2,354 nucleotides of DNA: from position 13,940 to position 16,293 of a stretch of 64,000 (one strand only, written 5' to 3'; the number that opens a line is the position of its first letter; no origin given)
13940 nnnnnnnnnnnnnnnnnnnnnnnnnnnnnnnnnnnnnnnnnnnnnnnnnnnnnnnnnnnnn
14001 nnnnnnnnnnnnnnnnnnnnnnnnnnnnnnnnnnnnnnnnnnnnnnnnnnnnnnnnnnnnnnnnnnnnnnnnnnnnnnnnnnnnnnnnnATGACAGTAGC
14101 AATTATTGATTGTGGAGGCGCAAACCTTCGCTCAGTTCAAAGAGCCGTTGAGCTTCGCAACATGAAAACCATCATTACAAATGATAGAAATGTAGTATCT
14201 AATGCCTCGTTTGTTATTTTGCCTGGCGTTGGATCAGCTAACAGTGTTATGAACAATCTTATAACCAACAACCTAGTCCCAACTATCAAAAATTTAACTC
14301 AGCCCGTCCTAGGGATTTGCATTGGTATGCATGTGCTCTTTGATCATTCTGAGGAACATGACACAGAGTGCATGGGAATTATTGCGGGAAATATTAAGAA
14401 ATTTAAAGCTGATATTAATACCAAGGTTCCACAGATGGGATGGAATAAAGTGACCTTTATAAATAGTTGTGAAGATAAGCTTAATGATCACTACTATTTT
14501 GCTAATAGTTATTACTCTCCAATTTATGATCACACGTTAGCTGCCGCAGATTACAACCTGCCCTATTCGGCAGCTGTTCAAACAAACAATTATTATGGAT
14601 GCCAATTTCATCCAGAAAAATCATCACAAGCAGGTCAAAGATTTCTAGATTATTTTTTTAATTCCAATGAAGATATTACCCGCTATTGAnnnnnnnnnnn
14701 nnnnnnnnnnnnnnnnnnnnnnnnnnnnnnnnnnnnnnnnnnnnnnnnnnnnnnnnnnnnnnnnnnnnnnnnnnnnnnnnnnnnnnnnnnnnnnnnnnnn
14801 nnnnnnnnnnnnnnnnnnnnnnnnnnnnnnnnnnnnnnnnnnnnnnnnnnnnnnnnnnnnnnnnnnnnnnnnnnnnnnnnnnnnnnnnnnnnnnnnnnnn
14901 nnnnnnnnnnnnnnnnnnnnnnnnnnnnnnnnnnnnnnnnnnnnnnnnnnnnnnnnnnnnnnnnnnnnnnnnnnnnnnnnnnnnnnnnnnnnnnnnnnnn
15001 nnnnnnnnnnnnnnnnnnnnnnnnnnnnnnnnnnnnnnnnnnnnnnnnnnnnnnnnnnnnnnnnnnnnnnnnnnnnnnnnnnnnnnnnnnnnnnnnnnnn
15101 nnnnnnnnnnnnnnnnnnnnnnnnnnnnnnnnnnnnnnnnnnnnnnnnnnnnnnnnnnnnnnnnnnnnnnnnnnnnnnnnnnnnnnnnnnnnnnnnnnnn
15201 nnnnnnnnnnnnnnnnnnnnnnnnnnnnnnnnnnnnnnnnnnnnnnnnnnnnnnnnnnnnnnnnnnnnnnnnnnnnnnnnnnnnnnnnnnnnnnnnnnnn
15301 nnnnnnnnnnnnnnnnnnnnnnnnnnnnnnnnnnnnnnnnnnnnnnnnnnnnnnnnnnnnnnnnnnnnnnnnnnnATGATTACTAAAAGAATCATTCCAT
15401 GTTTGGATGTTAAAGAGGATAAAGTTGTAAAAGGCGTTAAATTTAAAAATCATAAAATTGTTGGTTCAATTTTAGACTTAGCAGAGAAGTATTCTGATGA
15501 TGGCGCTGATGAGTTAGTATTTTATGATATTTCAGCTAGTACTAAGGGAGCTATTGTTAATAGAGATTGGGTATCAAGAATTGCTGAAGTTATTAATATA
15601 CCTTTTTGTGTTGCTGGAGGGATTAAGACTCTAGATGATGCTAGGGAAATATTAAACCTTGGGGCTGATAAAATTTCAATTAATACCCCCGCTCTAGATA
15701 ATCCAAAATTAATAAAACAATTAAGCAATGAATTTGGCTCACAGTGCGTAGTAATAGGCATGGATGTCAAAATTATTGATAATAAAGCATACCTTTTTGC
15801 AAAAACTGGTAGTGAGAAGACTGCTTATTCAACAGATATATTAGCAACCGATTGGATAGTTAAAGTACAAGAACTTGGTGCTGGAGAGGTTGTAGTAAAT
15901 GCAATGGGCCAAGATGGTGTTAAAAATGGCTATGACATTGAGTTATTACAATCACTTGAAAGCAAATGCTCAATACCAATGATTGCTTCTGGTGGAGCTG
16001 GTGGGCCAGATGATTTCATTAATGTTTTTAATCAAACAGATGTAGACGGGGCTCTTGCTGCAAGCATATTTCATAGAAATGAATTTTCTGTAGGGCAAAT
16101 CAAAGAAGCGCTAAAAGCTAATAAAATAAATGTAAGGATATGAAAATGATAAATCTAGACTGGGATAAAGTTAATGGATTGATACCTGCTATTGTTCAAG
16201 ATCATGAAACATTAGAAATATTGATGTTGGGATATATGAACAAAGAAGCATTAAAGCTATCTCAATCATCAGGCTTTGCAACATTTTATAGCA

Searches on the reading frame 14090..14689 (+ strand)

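Call 16: search_protein_families(library=pfam, proteins=[window:14090-14689:+], max_evalue=0.001)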
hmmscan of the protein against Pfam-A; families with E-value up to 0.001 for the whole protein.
window:14090-14689:+ (199 aa): 2 families
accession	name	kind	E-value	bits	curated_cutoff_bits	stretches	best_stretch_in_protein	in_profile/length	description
PF00117.34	GATase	-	3.5e-14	53.3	22.8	1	5-189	2-186/190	Glutamine amidotransferase class-I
PF01174.25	SNO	-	1.7e-06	28.5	27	1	23-191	18-184/188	SNO glutamine amidotransferase family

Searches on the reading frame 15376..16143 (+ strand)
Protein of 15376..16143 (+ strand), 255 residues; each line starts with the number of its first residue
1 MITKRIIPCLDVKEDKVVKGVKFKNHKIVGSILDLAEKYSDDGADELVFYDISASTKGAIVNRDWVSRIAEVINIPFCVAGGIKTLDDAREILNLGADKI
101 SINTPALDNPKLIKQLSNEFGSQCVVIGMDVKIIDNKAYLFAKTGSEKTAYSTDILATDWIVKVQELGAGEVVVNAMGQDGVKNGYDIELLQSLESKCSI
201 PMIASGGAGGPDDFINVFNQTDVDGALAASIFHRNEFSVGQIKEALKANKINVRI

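Call 16: search_protein_families(library=pfam, proteins=[window:15376-16143:+], max_evalue=0.001)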
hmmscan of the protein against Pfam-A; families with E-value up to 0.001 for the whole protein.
window:15376-16143:+ (255 aa): 6 families
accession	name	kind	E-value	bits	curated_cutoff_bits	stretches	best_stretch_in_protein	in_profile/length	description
PF00977.27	His_biosynth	-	3.7e-72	242.9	23.6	1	5-237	1-227/228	Histidine biosynthesis protein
PF01207.24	Dus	-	1.1e-10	41.6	20.4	1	17-161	125-275/311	Dihydrouridine synthase (Dus)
PF05690.20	ThiG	-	3.1e-05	23.9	23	0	55-105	156-206/247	Thiazole biosynthesis protein ThiG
PF02581.23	TMP-TENI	-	5.5e-05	23.1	27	0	36-102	108-176/180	Thiamine monophosphate synthase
PF03060.21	NMO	-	0.00029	20.8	28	0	66-104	185-223/331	Nitronate monooxygenase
PF01180.27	DHO_dh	-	0.00063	19.5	27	0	66-120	230-287/291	Dihydroorotate dehydrogenase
